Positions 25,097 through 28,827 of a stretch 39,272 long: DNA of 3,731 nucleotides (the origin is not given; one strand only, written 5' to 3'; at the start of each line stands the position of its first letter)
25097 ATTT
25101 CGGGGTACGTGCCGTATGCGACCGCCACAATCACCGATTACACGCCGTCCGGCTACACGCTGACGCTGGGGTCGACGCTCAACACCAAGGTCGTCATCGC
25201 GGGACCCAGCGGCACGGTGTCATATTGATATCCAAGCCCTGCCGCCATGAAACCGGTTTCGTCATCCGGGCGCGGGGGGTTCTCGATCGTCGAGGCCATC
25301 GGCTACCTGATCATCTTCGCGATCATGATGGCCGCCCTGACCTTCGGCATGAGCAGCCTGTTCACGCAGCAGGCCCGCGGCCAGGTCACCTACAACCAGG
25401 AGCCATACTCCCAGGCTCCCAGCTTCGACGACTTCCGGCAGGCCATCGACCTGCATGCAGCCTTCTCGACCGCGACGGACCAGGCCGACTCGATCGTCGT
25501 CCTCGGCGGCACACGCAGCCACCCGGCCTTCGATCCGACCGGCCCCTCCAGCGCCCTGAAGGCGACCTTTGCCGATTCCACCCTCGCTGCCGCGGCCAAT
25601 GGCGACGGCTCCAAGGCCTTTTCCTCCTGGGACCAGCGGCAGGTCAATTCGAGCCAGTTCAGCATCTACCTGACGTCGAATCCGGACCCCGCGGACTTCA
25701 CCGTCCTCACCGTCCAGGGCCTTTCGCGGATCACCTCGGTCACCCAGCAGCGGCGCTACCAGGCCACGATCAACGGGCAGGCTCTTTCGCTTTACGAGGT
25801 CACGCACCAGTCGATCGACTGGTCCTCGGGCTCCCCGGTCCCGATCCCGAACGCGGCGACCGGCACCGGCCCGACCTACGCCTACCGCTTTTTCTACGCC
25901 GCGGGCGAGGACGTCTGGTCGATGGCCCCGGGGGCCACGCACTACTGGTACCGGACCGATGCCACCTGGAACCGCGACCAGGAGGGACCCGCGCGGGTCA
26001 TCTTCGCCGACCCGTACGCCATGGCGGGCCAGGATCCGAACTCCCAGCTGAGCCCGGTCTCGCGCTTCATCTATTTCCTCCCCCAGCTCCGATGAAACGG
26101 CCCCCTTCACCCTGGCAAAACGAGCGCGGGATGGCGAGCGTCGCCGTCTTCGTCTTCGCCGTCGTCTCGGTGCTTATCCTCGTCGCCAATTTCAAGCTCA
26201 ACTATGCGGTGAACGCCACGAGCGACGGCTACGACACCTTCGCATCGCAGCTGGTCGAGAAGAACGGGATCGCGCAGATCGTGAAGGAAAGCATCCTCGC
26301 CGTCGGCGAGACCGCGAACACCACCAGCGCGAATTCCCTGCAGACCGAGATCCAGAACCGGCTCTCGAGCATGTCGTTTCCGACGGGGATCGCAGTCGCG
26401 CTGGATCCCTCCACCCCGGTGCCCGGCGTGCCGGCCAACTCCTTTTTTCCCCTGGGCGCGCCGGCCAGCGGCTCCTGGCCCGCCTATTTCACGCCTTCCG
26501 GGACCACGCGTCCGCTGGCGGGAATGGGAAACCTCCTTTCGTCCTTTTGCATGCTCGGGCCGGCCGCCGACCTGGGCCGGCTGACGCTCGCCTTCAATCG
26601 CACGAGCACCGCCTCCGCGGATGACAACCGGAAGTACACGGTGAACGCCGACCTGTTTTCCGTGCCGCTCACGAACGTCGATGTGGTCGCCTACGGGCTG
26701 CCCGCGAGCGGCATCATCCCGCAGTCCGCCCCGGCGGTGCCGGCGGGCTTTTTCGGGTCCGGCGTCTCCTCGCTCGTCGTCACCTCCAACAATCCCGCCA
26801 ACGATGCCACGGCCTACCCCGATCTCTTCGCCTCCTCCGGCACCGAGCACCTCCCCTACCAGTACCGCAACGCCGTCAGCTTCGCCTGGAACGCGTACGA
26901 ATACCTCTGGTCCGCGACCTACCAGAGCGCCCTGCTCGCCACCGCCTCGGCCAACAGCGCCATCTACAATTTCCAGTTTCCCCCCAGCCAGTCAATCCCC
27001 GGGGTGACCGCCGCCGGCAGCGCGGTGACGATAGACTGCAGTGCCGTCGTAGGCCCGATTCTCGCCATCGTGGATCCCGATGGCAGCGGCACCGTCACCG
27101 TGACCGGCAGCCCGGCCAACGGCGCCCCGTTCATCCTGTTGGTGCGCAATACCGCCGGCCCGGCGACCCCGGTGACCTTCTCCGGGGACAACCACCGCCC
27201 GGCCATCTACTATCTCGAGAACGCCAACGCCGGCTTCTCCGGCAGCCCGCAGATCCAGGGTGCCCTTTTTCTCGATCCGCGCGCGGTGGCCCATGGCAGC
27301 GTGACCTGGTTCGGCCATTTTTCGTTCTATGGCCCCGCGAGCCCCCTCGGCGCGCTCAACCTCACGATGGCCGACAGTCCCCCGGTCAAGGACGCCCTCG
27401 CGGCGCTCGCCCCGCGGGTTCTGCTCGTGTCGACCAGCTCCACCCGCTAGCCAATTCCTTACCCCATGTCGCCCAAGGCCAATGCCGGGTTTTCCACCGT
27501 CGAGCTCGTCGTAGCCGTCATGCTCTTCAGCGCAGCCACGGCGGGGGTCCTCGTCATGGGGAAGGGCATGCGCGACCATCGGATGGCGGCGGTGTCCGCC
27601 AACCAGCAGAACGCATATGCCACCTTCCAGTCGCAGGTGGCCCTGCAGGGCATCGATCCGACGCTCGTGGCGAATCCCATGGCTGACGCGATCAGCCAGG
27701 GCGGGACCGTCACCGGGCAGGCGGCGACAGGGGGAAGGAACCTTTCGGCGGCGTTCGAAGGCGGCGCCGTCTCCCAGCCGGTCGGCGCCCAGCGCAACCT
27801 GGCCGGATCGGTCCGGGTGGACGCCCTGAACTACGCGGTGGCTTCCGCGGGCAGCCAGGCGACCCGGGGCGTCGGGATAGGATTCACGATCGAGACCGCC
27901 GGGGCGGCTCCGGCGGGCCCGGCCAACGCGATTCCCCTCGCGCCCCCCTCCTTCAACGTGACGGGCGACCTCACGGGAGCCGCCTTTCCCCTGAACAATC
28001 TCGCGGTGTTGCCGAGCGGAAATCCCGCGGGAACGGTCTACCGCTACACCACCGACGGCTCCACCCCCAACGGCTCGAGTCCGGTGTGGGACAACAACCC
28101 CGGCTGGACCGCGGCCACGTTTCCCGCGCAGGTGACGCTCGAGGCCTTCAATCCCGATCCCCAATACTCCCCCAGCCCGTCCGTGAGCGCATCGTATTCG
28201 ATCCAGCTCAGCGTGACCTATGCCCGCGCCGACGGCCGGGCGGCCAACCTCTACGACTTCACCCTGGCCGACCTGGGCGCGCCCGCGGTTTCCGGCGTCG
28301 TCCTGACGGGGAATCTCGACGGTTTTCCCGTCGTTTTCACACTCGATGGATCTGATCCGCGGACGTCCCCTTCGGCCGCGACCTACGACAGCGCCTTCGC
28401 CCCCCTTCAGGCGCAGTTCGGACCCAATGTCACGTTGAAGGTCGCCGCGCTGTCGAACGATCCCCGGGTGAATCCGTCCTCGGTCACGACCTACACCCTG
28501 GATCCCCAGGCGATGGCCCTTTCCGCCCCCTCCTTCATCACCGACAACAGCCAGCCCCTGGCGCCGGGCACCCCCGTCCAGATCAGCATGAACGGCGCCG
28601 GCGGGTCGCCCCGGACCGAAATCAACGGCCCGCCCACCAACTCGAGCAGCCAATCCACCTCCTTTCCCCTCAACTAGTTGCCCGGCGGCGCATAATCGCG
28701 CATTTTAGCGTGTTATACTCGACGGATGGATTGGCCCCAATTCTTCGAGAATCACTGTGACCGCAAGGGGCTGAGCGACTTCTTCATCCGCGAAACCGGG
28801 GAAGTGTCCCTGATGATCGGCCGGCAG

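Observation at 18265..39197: Self-contained type IV filament locus mixing T2SS, T4aP and T4bP characters, with its own signalling module and a giant secreted protein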

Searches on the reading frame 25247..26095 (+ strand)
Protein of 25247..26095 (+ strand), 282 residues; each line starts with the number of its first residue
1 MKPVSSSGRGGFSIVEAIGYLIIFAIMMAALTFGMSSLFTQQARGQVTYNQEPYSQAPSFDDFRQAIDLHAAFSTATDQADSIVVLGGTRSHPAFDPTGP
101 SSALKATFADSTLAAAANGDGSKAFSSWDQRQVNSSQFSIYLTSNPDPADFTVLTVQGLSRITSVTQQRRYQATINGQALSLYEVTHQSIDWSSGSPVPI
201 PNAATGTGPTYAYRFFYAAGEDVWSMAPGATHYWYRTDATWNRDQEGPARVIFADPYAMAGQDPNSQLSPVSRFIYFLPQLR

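Call 6: search_protein_families(library=pfam, proteins=[window:25247-26095:+], max_evalue=0.1)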
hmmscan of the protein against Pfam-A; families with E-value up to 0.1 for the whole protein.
window:25247-26095:+ (282 aa): 1 family
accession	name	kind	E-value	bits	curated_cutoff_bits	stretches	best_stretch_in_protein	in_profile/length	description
PF07963.17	N_methyl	-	0.027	14.5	21.2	1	9-31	4-26/27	Prokaryotic N-terminal methylation motif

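Call 8: search_protein_families(library=ncbifam, proteins=[window:25247-26095:+], max_evalue=0.1)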
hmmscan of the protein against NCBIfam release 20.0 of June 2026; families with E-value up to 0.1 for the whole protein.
window:25247-26095:+ (282 aa): 0 families

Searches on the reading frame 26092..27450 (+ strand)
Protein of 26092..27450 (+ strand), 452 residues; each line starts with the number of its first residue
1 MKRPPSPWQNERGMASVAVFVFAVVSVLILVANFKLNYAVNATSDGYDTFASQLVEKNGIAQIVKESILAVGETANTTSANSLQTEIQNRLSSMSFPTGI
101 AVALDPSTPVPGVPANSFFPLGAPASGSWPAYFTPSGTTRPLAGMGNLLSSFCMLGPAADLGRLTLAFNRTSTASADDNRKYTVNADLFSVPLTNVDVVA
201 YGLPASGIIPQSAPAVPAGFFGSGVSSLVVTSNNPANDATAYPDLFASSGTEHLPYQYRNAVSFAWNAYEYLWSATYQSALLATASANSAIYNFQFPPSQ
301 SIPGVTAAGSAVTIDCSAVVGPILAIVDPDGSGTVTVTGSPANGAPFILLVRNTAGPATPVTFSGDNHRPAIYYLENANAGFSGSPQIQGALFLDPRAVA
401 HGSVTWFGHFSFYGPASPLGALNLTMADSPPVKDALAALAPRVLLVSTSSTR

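Call 6: search_protein_families(library=pfam, proteins=[window:26092-27450:+], max_evalue=0.1)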
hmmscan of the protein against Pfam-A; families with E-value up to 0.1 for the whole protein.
window:26092-27450:+ (452 aa): 0 families

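Call 8: search_protein_families(library=ncbifam, proteins=[window:26092-27450:+], max_evalue=0.1)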
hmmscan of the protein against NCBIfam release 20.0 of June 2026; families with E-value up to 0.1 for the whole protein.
window:26092-27450:+ (452 aa): 0 families

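Call 56: find_homologous_proteins(query=window:26092-27450:+, max_evalue=0.00001)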
Query window:26092-27450:+ (452 aa): 75 proteins with E <= 0.00001 among 8000 candidates.
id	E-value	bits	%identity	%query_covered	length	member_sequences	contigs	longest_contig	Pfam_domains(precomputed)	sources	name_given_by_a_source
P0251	9.9e-291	982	100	100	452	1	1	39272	-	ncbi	-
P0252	1.0e-259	880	89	100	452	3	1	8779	-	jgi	jgi:hypothetical protein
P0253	6.8e-212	722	74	100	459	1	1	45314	-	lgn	-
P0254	1.3e-203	695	71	100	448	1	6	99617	-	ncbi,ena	-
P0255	1.7e-198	678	71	99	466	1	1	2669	-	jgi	-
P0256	2.9e-198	677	69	100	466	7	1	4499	-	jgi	jgi:hypothetical protein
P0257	2.1e-196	671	70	100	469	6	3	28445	-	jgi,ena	jgi:hypothetical protein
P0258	7.1e-196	670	69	100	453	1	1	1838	-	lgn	-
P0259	3.2e-195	667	69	99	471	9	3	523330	-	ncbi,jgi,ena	-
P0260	1.1e-193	662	69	100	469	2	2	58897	-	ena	-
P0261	8.6e-192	656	71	97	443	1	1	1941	-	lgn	-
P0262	3.0e-189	648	69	97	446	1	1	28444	-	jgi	jgi:hypothetical protein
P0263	1.5e-187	642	68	99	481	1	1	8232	-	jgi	jgi:hypothetical protein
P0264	8.9e-184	630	67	100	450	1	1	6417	-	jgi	jgi:hypothetical protein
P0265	2.5e-182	625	66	100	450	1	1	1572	-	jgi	jgi:hypothetical protein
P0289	4.7e-160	552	60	97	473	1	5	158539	-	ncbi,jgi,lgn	ncbi:MAG TPA: hypothetical protein VGL42_12265 [Opitutaceae bacterium]|jgi:hypothetical protein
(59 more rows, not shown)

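Call 57: find_encoding_contigs(protein=P0251, flank=1000, max_places=2)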
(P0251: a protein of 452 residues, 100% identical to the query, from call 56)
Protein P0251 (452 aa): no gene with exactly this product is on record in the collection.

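Call 60: list_cluster_members(proteins=[P0251, P0254, P0259])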
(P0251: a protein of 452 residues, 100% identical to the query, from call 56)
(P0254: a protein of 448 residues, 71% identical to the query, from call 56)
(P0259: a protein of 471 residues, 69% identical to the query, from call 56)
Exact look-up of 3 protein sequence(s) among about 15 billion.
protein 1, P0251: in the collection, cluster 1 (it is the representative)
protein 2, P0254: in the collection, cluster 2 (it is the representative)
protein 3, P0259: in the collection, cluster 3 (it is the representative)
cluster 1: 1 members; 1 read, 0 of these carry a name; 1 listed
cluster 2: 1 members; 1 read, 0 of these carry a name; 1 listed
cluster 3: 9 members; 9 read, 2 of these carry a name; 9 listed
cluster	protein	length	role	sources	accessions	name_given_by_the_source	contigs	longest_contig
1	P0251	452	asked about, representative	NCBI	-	-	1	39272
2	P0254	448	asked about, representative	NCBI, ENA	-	-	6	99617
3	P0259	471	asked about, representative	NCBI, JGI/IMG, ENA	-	-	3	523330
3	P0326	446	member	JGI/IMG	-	hypothetical protein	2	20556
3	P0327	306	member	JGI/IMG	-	hypothetical protein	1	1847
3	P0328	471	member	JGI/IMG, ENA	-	-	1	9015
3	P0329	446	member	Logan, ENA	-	-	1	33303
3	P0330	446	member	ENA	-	-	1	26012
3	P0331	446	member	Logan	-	-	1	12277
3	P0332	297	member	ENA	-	-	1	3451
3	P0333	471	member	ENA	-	-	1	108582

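Call 70: predict_structure(alignment_id=A3)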
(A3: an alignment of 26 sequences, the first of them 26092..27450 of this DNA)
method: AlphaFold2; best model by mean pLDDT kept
length: 452 residues; sequences in the alignment: 26
mean_pLDDT: 71.9   pTM: 0.70
mean pLDDT of the five models: 71.9, 64.4, 64.1, 64.0, 62.7
residues with pLDDT >= 90: 102; 70-90: 174; 50-70: 87; < 50: 89
segments of 3 or more residues with pLDDT < 50: 1-9, 74-77, 130-154, 202-214, 230-260, 450-452
pLDDT, mean of each block of 10 residues (from residue 1): 44 60 77 68 66 75 76 58 87 83 87 73 60 40 39 56 86 84 80 68 41 52 56 38 30 35 65 83 92 90 93 95 92 93 90 91 95 93 93 87 88 61 81 81 62 34
secondary structure, 60 per line:
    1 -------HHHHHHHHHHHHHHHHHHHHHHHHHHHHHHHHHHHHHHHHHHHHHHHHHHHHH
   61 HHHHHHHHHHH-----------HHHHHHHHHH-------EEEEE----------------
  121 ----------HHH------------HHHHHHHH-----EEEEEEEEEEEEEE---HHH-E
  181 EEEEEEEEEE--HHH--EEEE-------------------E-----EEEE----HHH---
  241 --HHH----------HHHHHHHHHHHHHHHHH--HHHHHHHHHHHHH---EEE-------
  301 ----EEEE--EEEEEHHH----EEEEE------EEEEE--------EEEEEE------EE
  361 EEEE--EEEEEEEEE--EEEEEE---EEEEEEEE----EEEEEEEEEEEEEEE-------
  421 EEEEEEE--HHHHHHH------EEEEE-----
elements in order: H8-71 H83-92 E100-104 H146-153 E159-172 E180-190 E198-201 E227-230 H256-272 H275-287 E291-293 E305-308 E311-315 E323-327 E334-338 E347-352 E359-364 E367-375 E378-383 E387-394 E399-413 E421-427 H430-436 E443-447

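Call 73: fold_search(model_id=the predicted structure, library=pdb)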
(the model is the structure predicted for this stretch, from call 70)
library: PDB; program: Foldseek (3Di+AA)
matches with E <= 10: 52; with E <= 0.001: 0
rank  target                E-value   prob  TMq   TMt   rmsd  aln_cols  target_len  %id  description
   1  6qvi_B                8.8e-02  0.30  0.23  0.22  13.3       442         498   10  Crystal structure of competence-associated pilin ComZ from Thermus thermophilus (released 2019-05-29)
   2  1kq5_A                5.6e-01  0.11  0.11  0.25  12.4       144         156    8  C-terminal Domain of Cyclase Associated Protein with PRO 505 Replaced by SER (P505S) (released 2002-01-16)
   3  6qvi_A                6.6e-01  0.11  0.14  0.13   9.7       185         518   12  Crystal structure of competence-associated pilin ComZ from Thermus thermophilus (released 2019-05-29)
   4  9li0_A                6.6e-01  0.07  0.12  0.20  12.5       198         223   13  Crystal structure of engineered ice-binding protein (M74I and A97V) from Candidatus Cryosericum odellii strain SMC5_16 (released 2025-09-03)
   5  2b0r_A                7.7e-01  0.08  0.11  0.25  13.0       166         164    9  Crystal Structure of Cyclase-Associated Protein from Cryptosporidium parvum (released 2005-09-27)
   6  6bg8_A                9.0e-01  0.07  0.13  0.20  15.1       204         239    9  Shewanella frigidimarina ice-binding protein_1 DUF3494 Domain (released 2018-03-07)
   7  9lhs                  9.0e-01  0.06  0.12  0.19  14.3       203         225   11  Crystal structure of an ice-binding protein from Candidatus Cryosericum odellii (released 2025-09-03)
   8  9u4u_A                1.2e+00  0.01  0.06  0.11  16.8       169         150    8  Structure of the functional amyloid FapC from Pseudomonas sp.UK4 (released 2025-08-06)
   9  9li0_B                1.2e+00  0.05  0.11  0.19  14.6       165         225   13  Crystal structure of engineered ice-binding protein (M74I and A97V) from Candidatus Cryosericum odellii strain SMC5_16 (released 2025-09-03)
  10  7d6c_5                1.2e+00  0.03  0.09  0.17  14.0       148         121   14  Crystal structure of CcmM N-terminal domain in complex with CcmN (released 2021-08-04)
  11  5uyt_B                1.4e+00  0.04  0.09  0.10  10.7       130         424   12  Crystal structure of ice binding protein from an Antarctic bacterium Flavobacteriaceae (released 2017-10-25)
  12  8axg_BBB              1.6e+00  0.05  0.11  0.09  12.2       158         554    8  Crystal structure of Fusobacterium nucleatum fusolisin protease (released 2023-09-13)
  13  5uyt_A                1.7e+00  0.03  0.10  0.11  11.2       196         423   12  Crystal structure of ice binding protein from an Antarctic bacterium Flavobacteriaceae (released 2017-10-25)
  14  2b0r_B                1.8e+00  0.13  0.15  0.35   8.8       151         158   12  Crystal Structure of Cyclase-Associated Protein from Cryptosporidium parvum (released 2005-09-27)
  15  4nuh                  1.9e+00  0.06  0.16  0.28  12.3       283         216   11  Crystal structure of mLeIBP, a capping head region swapped mutant of ice-binding protein (released 2014-04-16)
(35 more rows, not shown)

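Call 79: find_encoding_contigs(protein=P0259, flank=10000, max_places=1)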
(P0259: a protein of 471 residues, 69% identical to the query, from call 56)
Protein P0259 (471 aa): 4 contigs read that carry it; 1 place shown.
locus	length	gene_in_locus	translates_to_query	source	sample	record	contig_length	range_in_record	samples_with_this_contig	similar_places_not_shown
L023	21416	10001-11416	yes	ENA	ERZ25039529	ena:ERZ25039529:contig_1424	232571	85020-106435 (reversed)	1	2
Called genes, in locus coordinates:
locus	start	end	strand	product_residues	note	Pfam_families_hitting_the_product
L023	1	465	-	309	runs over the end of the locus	PF17762:HTH_ParB (weak)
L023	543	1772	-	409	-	PF04542:Sigma70_r2 (weak)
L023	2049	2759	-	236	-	PF02518:HATPase_c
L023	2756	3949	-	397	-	PF00072:Response_reg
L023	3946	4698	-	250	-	PF00072:Response_reg, PF00486:Trans_reg_C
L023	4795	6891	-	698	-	PF00263:Secretin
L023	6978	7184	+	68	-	-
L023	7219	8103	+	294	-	PF01478:Peptidase_A24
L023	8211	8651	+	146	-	-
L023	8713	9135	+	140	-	-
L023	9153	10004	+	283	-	-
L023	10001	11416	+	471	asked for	-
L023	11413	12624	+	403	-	PF13287:Fn3_assoc (faint), PF13290:CHB_HEX_C_1 (weak)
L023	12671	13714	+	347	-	PF00437:T2SSE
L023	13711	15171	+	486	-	-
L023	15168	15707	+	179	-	-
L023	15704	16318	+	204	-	-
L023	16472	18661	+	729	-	PF00437:T2SSE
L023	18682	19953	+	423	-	PF00482:T2SSF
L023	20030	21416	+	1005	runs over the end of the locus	PF05345:He_PIG, PF18998:Flg_new_2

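Call 80: find_encoding_contigs(protein=P0289, flank=10000, max_places=1)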
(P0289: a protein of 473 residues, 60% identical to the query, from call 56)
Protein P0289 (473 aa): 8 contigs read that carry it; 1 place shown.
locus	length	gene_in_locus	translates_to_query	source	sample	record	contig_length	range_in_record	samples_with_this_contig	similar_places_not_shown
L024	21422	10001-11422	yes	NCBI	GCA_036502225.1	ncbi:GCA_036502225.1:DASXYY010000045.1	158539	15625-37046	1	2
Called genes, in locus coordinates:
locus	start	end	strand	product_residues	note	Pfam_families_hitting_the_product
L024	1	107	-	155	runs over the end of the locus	PF00072:Response_reg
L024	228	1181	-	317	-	PF17762:HTH_ParB (faint)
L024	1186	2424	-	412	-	PF04542:Sigma70_r2 (faint)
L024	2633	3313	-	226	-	PF02518:HATPase_c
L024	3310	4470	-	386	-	PF00072:Response_reg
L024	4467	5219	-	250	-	PF00072:Response_reg, PF00486:Trans_reg_C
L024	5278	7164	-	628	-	PF00263:Secretin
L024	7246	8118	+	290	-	PF01478:Peptidase_A24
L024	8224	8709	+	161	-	-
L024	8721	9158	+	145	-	-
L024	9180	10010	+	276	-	-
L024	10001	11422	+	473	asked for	-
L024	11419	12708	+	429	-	PF13290:CHB_HEX_C_1 (weak), PF13287:Fn3_assoc (faint)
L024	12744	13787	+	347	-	PF00437:T2SSE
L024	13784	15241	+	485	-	-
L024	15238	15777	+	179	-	-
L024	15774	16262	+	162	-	-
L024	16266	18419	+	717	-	PF00437:T2SSE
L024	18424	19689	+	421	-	PF00482:T2SSF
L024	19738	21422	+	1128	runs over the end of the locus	PF05345:He_PIG, PF18998:Flg_new_2, PF05345:He_PIG, PF18998:Flg_new_2, PF05345:He_PIG, PF18998:Flg_new_2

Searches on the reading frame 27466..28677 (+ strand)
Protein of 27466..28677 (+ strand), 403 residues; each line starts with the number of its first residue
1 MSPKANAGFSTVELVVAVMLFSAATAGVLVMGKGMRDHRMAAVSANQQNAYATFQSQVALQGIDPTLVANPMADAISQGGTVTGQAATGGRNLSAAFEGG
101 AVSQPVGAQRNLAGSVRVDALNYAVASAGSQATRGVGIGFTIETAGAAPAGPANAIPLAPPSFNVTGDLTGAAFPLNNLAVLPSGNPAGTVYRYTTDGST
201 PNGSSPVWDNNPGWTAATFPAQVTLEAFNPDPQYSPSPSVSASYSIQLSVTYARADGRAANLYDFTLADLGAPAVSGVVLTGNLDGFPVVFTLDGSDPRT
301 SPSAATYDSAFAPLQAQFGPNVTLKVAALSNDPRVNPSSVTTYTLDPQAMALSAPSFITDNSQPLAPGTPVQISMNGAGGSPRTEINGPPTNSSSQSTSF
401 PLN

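Call 6: search_protein_families(library=pfam, proteins=[window:27466-28677:+], max_evalue=0.1)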
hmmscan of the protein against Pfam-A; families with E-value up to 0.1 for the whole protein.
window:27466-28677:+ (403 aa): 2 families
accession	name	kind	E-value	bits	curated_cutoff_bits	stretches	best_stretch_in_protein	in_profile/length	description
PF13290.12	CHB_HEX_C_1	-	1.4e-08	35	22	2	186-238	18-64/67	Chitobiase/beta-hexosaminidase C-terminal domain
PF13287.12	Fn3_assoc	-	2.6e-08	34.3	23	2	186-209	7-29/59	Fn3 associated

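Call 8: search_protein_families(library=ncbifam, proteins=[window:27466-28677:+], max_evalue=0.1)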
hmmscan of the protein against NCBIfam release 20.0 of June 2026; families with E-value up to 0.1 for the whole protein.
window:27466-28677:+ (403 aa): 0 families
